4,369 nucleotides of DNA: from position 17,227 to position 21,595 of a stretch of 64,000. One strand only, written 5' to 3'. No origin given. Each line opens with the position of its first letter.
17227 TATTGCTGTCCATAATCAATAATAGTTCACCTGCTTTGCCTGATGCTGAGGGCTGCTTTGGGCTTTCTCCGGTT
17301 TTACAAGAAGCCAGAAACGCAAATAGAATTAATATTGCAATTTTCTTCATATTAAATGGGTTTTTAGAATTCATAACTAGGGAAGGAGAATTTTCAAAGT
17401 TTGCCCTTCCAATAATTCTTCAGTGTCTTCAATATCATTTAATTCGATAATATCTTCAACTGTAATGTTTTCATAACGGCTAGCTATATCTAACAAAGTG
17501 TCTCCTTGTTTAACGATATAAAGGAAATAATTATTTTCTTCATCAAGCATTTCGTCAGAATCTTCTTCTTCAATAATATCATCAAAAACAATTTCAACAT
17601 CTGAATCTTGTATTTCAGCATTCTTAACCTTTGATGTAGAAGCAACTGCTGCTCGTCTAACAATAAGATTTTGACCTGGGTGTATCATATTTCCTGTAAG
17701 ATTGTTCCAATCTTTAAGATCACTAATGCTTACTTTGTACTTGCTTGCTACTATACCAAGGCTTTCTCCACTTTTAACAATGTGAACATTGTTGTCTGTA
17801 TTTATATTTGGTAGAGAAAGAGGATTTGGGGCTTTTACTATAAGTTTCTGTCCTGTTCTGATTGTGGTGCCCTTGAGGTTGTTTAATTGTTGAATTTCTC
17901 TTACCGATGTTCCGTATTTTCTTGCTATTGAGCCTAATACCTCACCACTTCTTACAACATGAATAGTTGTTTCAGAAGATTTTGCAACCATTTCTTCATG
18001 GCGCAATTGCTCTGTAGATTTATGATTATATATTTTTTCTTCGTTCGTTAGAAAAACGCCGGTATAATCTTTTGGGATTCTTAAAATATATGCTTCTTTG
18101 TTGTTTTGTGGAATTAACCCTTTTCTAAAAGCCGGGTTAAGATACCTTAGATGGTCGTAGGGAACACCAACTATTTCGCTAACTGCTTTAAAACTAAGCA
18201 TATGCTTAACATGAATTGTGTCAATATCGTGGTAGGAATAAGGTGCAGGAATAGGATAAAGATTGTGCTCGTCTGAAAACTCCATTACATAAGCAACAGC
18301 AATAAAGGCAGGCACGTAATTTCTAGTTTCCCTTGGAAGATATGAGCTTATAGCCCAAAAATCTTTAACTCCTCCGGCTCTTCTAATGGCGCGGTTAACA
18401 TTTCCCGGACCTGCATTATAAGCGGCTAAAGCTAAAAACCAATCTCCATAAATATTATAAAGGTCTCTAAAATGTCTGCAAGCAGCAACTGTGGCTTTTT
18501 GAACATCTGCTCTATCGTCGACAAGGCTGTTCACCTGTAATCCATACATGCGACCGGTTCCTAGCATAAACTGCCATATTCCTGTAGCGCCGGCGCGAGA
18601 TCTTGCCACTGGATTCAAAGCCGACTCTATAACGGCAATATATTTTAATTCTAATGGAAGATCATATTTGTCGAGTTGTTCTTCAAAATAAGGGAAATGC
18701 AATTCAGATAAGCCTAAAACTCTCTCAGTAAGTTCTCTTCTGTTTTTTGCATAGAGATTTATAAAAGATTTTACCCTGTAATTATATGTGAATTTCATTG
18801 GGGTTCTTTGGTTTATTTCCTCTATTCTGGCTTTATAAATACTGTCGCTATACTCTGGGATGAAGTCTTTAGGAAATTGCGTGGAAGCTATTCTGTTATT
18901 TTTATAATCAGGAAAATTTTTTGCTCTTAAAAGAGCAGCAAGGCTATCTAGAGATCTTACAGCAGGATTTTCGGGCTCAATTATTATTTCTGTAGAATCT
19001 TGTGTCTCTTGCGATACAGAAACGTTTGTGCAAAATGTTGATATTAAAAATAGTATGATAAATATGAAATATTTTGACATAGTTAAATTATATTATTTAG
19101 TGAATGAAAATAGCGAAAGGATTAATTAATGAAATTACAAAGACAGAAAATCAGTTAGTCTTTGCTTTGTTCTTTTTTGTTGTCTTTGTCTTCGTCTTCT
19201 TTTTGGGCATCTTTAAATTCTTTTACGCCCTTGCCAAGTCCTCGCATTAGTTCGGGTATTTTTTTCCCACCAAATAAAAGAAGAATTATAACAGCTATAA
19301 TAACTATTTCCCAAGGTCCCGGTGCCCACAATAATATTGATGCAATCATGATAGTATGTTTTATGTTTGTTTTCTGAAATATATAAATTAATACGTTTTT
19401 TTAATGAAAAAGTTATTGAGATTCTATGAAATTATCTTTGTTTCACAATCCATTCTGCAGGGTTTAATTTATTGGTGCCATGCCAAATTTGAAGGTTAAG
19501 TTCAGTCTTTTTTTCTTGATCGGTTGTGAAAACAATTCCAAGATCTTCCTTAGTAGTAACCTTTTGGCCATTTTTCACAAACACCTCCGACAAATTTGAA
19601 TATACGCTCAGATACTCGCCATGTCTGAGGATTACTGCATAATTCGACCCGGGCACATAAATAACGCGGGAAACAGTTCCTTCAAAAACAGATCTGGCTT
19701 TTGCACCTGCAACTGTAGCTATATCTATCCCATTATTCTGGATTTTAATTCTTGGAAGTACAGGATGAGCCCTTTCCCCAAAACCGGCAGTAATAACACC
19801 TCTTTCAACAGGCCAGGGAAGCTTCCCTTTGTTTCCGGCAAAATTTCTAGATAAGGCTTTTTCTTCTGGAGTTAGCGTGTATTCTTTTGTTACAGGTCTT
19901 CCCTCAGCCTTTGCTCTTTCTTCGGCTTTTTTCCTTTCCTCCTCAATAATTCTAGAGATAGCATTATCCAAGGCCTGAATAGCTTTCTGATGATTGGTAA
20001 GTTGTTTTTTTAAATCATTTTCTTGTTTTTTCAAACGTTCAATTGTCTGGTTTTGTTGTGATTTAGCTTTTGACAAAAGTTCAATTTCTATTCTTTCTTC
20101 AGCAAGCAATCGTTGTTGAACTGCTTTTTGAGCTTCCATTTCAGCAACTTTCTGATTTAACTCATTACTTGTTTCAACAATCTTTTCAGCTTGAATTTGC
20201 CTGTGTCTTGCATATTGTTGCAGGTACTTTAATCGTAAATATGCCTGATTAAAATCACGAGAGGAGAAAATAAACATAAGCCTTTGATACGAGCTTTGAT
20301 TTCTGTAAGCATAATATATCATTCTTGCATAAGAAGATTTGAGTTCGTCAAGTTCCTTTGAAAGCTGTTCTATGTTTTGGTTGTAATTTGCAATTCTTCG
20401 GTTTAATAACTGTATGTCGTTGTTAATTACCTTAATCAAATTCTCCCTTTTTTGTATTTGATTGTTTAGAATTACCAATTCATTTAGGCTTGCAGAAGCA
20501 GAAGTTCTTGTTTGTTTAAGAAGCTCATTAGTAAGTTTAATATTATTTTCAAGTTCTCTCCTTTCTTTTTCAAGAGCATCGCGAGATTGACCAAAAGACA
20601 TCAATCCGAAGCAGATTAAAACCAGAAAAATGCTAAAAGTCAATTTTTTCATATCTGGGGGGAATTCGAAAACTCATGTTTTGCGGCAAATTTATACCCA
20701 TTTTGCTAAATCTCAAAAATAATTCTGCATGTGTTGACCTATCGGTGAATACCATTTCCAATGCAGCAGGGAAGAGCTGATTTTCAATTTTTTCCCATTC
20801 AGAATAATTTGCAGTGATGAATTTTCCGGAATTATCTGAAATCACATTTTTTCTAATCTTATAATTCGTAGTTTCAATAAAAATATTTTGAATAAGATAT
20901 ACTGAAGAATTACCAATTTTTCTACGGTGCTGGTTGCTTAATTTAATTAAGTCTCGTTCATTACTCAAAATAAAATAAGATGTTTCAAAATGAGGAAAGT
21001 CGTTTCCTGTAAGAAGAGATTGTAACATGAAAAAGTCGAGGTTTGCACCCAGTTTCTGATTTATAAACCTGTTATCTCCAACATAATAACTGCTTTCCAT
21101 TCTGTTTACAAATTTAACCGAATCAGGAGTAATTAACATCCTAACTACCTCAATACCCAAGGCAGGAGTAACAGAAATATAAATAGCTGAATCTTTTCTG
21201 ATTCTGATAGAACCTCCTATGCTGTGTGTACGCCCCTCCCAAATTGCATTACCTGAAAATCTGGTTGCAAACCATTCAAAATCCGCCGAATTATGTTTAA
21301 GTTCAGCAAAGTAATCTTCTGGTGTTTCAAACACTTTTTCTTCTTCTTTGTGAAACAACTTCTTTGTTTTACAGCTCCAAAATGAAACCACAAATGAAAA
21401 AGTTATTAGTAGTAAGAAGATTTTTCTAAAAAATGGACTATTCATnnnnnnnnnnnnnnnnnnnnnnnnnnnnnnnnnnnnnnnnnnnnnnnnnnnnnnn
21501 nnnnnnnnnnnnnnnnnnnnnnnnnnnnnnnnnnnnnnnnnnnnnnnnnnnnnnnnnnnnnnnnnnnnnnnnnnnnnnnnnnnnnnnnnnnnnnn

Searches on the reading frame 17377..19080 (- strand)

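Call 7: search_protein_families(library=pfam, proteins=[window:17377-19080:-], max_evalue=0.001)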
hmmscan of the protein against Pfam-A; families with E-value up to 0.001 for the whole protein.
window:17377-19080:- (567 aa): 4 families
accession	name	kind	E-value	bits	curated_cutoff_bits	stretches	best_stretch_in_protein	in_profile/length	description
PF01476.26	LysM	-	4.4e-40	135.8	20.9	3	374-416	1-43/43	LysM domain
PF01464.25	SLT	-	5.4e-25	87.7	21.3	1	135-238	6-111/117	Transglycosylase SLT domain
PF23473.1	LysM3_LYK4_5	-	3.1e-06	27.6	29.3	0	521-552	5-35/48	LYK4/5 LysM3 domain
PF23446.1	LysM1_NFP_LYK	-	7.6e-05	23.9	36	0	382-415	18-53/60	NFP/LYK LysM1 domain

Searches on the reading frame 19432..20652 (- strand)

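Call 7: search_protein_families(library=pfam, proteins=[window:19432-20652:-], max_evalue=0.001)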
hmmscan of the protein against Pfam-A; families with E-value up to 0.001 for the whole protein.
window:19432-20652:- (406 aa): 1 family
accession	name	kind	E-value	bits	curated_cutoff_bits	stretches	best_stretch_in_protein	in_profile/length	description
PF01551.29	Peptidase_M23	-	1.3e-15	57.8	28.7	1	306-398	3-96/96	Peptidase family M23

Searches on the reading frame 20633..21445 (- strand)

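Call 7: search_protein_families(library=pfam, proteins=[window:20633-21445:-], max_evalue=0.001)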
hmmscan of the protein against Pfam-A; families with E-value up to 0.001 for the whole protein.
window:20633-21445:- (270 aa): 1 family
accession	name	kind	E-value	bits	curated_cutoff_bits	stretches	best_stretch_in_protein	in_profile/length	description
PF14125.13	DUF4292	-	8e-39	133.9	23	1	75-268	24-209/209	Domain of unknown function (DUF4292)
